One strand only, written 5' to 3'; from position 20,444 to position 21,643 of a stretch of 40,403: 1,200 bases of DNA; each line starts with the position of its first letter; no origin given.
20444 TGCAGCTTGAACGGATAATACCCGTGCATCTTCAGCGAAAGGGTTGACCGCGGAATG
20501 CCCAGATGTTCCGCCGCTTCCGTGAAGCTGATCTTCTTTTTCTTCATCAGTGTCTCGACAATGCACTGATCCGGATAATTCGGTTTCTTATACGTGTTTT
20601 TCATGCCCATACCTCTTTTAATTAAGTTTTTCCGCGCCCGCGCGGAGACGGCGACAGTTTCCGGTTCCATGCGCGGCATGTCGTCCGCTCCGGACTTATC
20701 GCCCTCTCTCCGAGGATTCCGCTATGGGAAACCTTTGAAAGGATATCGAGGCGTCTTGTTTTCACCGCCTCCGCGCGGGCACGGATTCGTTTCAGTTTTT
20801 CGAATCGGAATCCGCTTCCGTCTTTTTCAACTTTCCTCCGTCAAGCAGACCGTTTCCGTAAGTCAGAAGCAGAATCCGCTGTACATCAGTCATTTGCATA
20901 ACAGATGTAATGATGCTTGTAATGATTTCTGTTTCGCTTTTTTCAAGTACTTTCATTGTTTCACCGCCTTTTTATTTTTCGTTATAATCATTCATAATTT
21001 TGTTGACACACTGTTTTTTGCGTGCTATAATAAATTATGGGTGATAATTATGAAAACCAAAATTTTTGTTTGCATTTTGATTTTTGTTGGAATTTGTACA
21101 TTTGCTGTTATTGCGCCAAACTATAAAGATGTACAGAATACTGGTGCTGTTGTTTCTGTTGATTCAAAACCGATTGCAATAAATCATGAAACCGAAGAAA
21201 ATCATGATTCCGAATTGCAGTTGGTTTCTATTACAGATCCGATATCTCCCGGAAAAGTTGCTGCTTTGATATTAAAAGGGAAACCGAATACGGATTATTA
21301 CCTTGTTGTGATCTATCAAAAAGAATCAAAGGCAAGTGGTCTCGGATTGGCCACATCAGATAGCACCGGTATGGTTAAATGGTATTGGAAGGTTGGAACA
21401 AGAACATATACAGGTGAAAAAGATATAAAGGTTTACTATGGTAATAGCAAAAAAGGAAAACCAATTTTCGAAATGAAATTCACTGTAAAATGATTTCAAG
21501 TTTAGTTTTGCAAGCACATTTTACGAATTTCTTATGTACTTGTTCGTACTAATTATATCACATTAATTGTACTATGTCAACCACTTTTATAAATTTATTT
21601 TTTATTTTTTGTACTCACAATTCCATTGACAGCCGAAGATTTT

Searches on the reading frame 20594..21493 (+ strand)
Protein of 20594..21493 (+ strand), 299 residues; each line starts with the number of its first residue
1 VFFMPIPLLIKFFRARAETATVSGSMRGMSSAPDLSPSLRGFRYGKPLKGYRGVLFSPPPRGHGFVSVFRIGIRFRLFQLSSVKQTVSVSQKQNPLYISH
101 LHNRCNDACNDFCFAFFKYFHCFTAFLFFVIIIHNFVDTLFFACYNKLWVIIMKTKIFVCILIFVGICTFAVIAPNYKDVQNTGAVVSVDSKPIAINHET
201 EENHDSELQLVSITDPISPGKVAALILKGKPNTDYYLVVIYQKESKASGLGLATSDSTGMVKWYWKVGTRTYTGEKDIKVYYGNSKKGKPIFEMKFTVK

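Call 6: search_protein_families(library=pfam, proteins=[window:20594-21493:+], max_evalue=0.001)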
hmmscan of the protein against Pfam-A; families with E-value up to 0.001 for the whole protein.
window:20594-21493:+ (299 aa): 0 families

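Call 56: search_protein_families(library=phrogs, proteins=[window:20594-21493:+], max_evalue=0.001)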
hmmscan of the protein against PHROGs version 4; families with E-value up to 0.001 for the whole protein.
window:20594-21493:+ (299 aa): 0 families

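Call 97: search_protein_families(library=pfam, proteins=[window:20594-21493:+], max_evalue=0.01)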
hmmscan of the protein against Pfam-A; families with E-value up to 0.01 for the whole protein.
window:20594-21493:+ (299 aa): 0 families

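Call 98: search_protein_families(library=ncbifam, proteins=[window:20594-21493:+], max_evalue=0.01)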
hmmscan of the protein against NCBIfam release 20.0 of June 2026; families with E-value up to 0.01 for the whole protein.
window:20594-21493:+ (299 aa): 0 families

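Call 104: find_homologous_proteins(query=window:20594-21493:+, max_evalue=0.001)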
Query window:20594-21493:+ (299 aa): 1 proteins with E <= 0.001 among 805 candidates.
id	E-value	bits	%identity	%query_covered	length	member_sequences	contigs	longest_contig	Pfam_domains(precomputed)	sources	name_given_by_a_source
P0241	8.9e-13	66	44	32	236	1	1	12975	-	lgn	-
